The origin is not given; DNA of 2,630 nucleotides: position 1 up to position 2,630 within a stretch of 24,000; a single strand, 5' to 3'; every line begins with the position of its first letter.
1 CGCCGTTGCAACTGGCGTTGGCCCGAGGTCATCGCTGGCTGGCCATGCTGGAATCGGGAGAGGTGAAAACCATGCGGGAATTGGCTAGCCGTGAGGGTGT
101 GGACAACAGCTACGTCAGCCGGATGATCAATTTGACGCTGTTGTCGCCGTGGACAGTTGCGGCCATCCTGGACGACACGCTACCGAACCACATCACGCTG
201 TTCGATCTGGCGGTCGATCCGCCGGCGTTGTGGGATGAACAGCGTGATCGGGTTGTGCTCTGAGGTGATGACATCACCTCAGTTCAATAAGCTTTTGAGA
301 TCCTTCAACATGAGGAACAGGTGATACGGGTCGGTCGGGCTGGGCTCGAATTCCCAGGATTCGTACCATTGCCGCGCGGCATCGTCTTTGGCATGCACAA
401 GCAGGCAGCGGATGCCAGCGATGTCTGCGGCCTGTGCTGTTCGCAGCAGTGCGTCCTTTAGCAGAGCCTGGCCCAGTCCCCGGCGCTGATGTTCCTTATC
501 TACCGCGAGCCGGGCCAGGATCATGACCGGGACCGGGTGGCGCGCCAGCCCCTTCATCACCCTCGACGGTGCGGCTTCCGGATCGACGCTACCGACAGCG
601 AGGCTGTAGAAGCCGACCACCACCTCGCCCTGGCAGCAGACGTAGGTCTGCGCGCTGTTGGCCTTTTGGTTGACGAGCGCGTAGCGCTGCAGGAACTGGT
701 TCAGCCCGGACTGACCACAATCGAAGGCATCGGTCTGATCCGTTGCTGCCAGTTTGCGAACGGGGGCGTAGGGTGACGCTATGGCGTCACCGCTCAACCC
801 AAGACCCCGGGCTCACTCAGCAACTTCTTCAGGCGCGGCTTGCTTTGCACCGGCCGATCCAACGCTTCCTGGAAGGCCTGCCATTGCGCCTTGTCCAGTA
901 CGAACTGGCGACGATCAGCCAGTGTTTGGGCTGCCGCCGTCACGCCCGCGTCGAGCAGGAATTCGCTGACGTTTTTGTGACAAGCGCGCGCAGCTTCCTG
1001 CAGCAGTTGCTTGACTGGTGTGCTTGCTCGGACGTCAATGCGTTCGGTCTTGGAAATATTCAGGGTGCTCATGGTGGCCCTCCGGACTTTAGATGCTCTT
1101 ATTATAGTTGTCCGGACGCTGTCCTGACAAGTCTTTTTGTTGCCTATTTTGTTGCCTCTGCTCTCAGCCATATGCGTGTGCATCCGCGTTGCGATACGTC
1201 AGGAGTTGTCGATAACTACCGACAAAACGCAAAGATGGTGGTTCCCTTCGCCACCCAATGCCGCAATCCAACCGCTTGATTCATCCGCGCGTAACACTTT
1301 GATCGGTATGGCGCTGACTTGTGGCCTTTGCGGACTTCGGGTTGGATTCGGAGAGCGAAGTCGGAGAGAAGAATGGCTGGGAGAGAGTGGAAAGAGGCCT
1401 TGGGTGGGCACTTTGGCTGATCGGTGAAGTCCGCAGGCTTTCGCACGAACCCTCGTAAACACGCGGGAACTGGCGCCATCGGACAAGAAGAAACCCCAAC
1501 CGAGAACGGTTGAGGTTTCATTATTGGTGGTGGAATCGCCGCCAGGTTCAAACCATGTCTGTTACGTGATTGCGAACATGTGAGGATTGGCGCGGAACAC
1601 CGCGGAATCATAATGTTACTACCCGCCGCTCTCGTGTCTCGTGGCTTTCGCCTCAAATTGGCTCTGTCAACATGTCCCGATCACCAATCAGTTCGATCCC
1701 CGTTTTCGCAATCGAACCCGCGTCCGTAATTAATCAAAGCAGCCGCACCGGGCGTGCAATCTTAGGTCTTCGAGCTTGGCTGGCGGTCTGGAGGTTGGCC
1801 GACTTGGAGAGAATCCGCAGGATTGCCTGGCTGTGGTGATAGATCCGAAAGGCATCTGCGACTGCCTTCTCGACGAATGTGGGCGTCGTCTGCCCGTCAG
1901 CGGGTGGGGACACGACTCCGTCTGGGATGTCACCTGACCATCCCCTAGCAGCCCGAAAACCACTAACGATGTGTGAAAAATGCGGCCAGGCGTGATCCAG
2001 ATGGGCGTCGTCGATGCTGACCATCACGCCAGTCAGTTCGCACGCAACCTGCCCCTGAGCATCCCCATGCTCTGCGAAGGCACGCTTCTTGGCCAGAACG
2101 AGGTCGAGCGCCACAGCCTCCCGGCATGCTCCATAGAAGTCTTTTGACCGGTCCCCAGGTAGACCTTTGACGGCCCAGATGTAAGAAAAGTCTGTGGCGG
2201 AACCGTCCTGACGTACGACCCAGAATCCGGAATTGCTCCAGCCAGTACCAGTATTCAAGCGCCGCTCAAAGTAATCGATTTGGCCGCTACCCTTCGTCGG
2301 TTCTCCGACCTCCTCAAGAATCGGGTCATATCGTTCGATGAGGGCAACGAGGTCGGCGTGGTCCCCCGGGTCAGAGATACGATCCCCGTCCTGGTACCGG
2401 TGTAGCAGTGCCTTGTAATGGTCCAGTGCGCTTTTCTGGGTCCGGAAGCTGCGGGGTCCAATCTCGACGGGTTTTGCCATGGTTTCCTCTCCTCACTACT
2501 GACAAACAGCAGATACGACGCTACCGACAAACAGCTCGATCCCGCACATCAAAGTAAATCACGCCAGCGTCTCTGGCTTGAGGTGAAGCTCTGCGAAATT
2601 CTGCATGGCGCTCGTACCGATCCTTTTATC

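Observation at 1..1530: Tandem related elements share conserved ends that frame a swappable cargo slot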

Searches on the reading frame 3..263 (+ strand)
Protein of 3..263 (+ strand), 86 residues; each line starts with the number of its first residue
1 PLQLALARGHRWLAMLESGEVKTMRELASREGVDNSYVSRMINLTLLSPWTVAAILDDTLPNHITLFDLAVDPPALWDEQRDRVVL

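Call 6: search_protein_families(library=pfam, proteins=[window:3-263:+], max_evalue=0.01)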
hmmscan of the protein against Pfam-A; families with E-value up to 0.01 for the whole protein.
window:3-263:+ (86 aa): 0 families

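Call 44: find_homologous_proteins(query=window:3-263:+, max_evalue=1e-20)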
Query window:3-263:+ (86 aa): 1510 proteins with E <= 1e-20 among 1838 candidates; the best 120 are listed.
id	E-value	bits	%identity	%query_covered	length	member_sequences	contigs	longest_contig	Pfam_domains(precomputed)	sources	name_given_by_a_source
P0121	3.8e-49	182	100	100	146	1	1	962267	-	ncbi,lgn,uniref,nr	ncbi:hypothetical protein FERRO_15790 [Ferrovum sp. JA12]|uniref:hypothetical protein n=1 Tax=Ferrov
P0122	3.5e-46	172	95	100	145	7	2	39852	-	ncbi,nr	ncbi:MAG: LacI family transcriptional regulator [Ferrovum sp. 37-45-19]|nr:MAG: LacI family transcri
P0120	1.8e-45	170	95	98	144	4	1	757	-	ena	-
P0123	4.8e-44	165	90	100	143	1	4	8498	-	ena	-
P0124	5.8e-44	165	91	99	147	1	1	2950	-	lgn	-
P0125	7.0e-43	162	91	99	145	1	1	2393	-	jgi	jgi:hypothetical protein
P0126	7.5e-43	162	94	94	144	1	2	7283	-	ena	-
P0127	3.1e-42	160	87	100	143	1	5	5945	-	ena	-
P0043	3.7e-42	159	88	99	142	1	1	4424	-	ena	-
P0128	5.8e-42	159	86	98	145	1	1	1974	-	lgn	-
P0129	3.3e-41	156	94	93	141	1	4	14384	-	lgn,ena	-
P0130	5.4e-41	156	87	98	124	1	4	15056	-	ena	-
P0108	1.2e-40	155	88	97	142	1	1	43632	-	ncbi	ncbi:MAG: LacI family transcriptional regulator [Acidiferrobacter sp.]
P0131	1.4e-40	154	87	98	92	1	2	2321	-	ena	-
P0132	2.9e-40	153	83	98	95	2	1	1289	-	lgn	-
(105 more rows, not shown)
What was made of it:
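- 1..263 (+): 3' part of acc' (FERRO_15790, 146 aa). This is the accessory or C-terminal-domain gene of the decayed left unit. The full protein is P0121 (call 44).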

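Call 45: find_encoding_contigs(protein=P0121, flank=10000, max_places=2)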
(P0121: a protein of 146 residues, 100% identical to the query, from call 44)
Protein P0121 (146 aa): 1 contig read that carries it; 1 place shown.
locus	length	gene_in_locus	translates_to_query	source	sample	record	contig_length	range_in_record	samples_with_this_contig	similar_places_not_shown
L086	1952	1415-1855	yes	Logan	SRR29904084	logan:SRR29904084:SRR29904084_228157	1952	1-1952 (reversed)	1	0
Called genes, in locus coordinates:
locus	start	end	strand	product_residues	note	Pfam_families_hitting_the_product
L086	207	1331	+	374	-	PF13776:DUF4172, PF02661:Fic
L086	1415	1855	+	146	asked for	-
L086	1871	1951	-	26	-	?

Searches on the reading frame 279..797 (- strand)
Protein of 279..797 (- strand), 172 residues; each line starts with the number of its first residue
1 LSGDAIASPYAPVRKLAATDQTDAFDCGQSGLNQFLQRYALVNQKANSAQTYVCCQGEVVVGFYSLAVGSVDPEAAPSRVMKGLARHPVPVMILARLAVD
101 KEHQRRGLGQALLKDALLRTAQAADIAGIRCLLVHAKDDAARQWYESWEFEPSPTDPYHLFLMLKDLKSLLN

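Call 6: search_protein_families(library=pfam, proteins=[window:279-797:-], max_evalue=0.01)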
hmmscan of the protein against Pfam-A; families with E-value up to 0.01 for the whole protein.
window:279-797:- (172 aa): 4 families
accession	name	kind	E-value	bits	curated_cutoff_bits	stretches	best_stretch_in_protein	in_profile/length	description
PF13508.13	Acetyltransf_7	-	9.3e-11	42.4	27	1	48-151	2-83/84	Acetyltransferase (GNAT) domain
PF00583.31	Acetyltransf_1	-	6.3e-09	36.6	20.7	1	44-147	28-113/116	Acetyltransferase (GNAT) family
PF13673.13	Acetyltransf_10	-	5.1e-07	30.2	23.6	1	48-153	30-110/128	Acetyltransferase (GNAT) domain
PF08445.16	FR47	-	7.7e-05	23.1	22.1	1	87-151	19-78/86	FR47-like protein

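Call 34: search_protein_families(library=pfam, alignment_id=A4, max_evalue=0.00001)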
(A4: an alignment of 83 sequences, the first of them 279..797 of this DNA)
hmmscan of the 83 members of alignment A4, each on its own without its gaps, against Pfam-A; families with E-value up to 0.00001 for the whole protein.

A. member 1, window:279-797:- (172 aa): 3 families
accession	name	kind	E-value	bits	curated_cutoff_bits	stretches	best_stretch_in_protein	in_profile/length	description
PF13508.13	Acetyltransf_7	-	9.3e-11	42.4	27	1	48-151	2-83/84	Acetyltransferase (GNAT) domain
PF00583.31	Acetyltransf_1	-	6.3e-09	36.6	20.7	1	44-147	28-113/116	Acetyltransferase (GNAT) family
PF13673.13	Acetyltransf_10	-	5.1e-07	30.2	23.6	1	48-153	30-110/128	Acetyltransferase (GNAT) domain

B. families by the number of members that match (of 83 scanned): 88 families (the first 25 are shown)
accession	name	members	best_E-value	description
PF08843.17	AbiEii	2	4.1e-50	Nucleotidyl transferase AbiEii toxin, Type IV TA system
PF01758.21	SBF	2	1.9e-40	Sodium Bile acid symporter family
PF20275.3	CTD10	2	6.7e-29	C-terminal domain 10 of the ABC-three component (ABC-3C) systems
PF00403.32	HMA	2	1.1e-15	Heavy-metal-associated domain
PF00872.24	Transposase_mut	1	1.6e-125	Transposase, Mutator family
PF02374.21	ArsA_ATPase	1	1.7e-91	Anion-transporting ATPase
PF00248.27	Aldo_ket_red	1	1.1e-81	Aldo/keto reductase family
PF09998.14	DUF2239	1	5.6e-81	Uncharacterized protein conserved in bacteria (DUF2239)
PF18754.6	Nmad3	1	9.2e-77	Nucleotide modification associated domain 3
PF07992.20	Pyr_redox_2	1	6.1e-67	Pyridine nucleotide-disulphide oxidoreductase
PF04299.18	FMN_bind_2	1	6e-60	Putative FMN-binding domain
PF02411.20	MerT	1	6.7e-58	MerT mercuric transport protein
PF22860.2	DUF7017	1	7.2e-50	Domain of unknown function (DUF7017)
PF06953.17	ArsD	1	9e-50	Arsenical resistance operon protein ArsD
PF01223.29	Endonuclease_NS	1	6.6e-45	DNA/RNA non-specific endonuclease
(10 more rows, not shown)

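Call 35: search_protein_families(library=padloc, alignment_id=A4, max_evalue=0.00001)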
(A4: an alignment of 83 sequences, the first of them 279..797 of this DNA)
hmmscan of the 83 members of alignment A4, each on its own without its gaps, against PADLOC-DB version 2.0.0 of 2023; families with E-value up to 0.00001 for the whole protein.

A. member 1, window:279-797:- (172 aa): 0 families

B. families by the number of members that match (of 83 scanned): 100 families (the first 25 are shown)
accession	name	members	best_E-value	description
PDLC02226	AbiEi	2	3e-65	AbiEi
PDLC02304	AbiEii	2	4.7e-16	AbiEii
PDLC04140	mad8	2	9.4e-12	mads_8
PDLC02246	AbiEi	2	4.2e-07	AbiEi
PDLC04482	PDC-M16B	1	0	-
PDLC04470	PDC-M16A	1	0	-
PDLC04774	PDC-M68B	1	2.9e-144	-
PDLC04474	PDC-M16A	1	2.1e-138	-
PDLC04469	PDC-M16A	1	9.9e-120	-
PDLC02312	AbiEii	1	2.1e-117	AbiEii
PDLC02288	AbiEii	1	1.1e-103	AbiEii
PDLC02289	AbiEii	1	6.2e-100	AbiEii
PDLC02265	AbiEi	1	7e-87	AbiEi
PDLC02283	AbiEi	1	1.5e-84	AbiEi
PDLC04488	PDC-M16B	1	1.1e-66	-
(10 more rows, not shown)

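Call 43: find_encoding_contigs(protein=window:279-797:-, flank=10000, max_places=3)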
Protein window:279-797:- (172 aa): 2 contigs read that carry it; 2 places shown.
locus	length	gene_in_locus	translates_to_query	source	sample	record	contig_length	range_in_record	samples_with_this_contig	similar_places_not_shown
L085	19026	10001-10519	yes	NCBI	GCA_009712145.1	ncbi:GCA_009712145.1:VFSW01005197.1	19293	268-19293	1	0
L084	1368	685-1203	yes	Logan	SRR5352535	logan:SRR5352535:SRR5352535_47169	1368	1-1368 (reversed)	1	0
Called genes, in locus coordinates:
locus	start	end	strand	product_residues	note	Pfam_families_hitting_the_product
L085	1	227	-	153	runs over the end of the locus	-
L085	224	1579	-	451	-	PF00239:Resolvase, PF07508:Recombinase, PF13408:Zn_ribbon_recom (weak)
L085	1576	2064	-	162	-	PF11149:DUF2924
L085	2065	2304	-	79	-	-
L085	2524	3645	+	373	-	PF12844:HTH_19 (weak), PF13560:HTH_31, PF01381:HTH_3, PF06114:Peptidase_M78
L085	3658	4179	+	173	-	-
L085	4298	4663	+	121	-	-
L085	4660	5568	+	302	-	-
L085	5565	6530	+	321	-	-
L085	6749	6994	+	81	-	PF12728:HTH_17 (weak)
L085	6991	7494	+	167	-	-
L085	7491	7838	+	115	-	PF02498:Bro-N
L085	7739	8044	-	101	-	PF26109:WHD_BrxR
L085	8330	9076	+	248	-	PF11523:DUF3223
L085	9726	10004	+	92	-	PF08681:TacA1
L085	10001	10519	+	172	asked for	PF00583:Acetyltransf_1, PF13673:Acetyltransf_10 (weak), PF13508:Acetyltransf_7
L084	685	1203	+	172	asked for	PF00583:Acetyltransf_1, PF13673:Acetyltransf_10 (weak), PF13508:Acetyltransf_7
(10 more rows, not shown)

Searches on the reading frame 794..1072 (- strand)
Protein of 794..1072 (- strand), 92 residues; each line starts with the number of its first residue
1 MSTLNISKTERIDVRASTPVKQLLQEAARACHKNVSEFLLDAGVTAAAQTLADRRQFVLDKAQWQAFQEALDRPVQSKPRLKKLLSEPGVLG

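Call 22: find_encoding_contigs(protein=window:794-1072:-, flank=10000, max_places=4)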
Protein window:794-1072:- (92 aa): 5 contigs read that carry it; 4 places shown.
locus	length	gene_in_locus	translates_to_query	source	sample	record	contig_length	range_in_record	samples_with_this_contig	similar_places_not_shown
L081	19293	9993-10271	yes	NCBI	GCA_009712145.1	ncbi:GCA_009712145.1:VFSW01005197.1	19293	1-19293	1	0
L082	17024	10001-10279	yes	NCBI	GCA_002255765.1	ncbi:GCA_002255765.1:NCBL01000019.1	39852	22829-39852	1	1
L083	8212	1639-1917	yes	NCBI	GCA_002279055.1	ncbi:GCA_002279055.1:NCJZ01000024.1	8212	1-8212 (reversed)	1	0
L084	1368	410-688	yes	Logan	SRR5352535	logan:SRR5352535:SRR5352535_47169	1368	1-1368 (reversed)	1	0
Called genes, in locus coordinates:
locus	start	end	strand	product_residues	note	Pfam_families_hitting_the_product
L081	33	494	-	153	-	-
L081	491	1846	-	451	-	PF00239:Resolvase, PF07508:Recombinase, PF13408:Zn_ribbon_recom (weak)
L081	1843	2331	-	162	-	PF11149:DUF2924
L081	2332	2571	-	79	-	-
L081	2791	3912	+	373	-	PF12844:HTH_19 (weak), PF13560:HTH_31, PF01381:HTH_3, PF06114:Peptidase_M78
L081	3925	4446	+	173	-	-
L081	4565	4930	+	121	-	-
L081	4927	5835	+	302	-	-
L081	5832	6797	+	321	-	-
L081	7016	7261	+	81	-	PF12728:HTH_17 (weak)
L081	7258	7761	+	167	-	-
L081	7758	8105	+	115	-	PF02498:Bro-N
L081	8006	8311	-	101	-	PF26109:WHD_BrxR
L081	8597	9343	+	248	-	PF11523:DUF3223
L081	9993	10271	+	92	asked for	PF08681:TacA1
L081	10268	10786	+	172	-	PF00583:Acetyltransf_1, PF13673:Acetyltransf_10 (weak), PF13508:Acetyltransf_7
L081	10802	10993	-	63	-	-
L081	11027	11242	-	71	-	-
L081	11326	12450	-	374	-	PF13776:DUF4172, PF02661:Fic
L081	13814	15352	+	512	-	PF02661:Fic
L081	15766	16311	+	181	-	-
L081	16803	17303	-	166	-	PF13610:DDE_Tnp_IS240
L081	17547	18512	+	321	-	PF13391:HNH_2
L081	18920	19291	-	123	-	?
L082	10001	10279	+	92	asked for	PF08681:TacA1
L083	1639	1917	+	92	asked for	PF08681:TacA1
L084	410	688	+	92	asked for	PF08681:TacA1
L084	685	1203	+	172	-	PF00583:Acetyltransf_1, PF13673:Acetyltransf_10 (weak), PF13508:Acetyltransf_7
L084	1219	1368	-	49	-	?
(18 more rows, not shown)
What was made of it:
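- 794..1072 (-): TacA (DUF1778) antitoxin. Cargo of the left unit. The identical protein is found on contigs L081-L084 (call 22).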

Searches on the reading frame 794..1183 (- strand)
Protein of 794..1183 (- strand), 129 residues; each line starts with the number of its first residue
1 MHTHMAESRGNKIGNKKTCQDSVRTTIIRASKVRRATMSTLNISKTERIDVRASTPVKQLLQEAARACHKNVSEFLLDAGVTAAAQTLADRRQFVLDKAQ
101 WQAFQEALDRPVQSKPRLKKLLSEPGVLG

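Call 6: search_protein_families(library=pfam, proteins=[window:794-1183:-], max_evalue=0.01)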
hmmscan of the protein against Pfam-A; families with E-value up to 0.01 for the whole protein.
window:794-1183:- (129 aa): 2 families
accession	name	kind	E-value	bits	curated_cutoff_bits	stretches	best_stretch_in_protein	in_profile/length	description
PF08681.18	TacA1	-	5.6e-26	90.8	21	1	48-123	1-76/80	Antitoxin TacA 1-like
PF21983.2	NikA-like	-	9.2e-05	23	27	1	45-92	3-50/72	Mobilization protein NikA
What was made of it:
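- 794..1072 (-): Pfam TacA1, E 5.6e-26 (call 6).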

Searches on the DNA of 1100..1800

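Call 59: search_rna_families(source=window, start=1100, end=1800, threshold=evalue, max_evalue=5)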
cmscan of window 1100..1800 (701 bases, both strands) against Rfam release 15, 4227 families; matches with E-value up to 5: 2.
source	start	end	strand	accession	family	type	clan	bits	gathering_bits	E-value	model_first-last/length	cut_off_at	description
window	1486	1551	-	RF00262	sar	Gene; antisense;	-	18.4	43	0.73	1-68/68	no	sar RNA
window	1203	1233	-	RF03823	mir-1814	Gene; miRNA;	-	16.1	90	2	1-70/70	no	mir-1814 microRNA precursor family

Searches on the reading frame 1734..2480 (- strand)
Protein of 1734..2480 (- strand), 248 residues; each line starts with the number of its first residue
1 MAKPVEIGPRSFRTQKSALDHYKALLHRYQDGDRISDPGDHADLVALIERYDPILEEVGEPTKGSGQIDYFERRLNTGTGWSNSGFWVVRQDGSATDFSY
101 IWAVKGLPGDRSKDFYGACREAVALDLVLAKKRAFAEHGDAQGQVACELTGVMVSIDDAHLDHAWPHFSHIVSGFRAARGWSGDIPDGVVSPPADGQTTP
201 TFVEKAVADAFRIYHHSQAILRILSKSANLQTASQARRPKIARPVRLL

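Call 6: search_protein_families(library=pfam, proteins=[window:1734-2480:-], max_evalue=0.01)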
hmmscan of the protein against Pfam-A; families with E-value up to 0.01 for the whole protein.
window:1734-2480:- (248 aa): 1 family
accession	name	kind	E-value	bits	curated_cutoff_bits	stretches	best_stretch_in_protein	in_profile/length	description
PF11523.13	DUF3223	-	1.4e-10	42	21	1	23-102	1-73/75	Protein of unknown function (DUF3223)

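Call 14: search_protein_families(library=ncbifam, proteins=[window:1734-2480:-], max_evalue=0.01)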
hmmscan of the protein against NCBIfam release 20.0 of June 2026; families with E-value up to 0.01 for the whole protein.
window:1734-2480:- (248 aa): 0 families

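Call 49: search_protein_families(library=phrogs, proteins=[window:1734-2480:-], max_evalue=0.001)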
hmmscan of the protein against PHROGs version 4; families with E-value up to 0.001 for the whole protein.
window:1734-2480:- (248 aa): 1 family
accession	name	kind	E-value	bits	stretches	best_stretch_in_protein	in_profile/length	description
phrog_28887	-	unknown function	8.7e-20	72.3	1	1-232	19-238/253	-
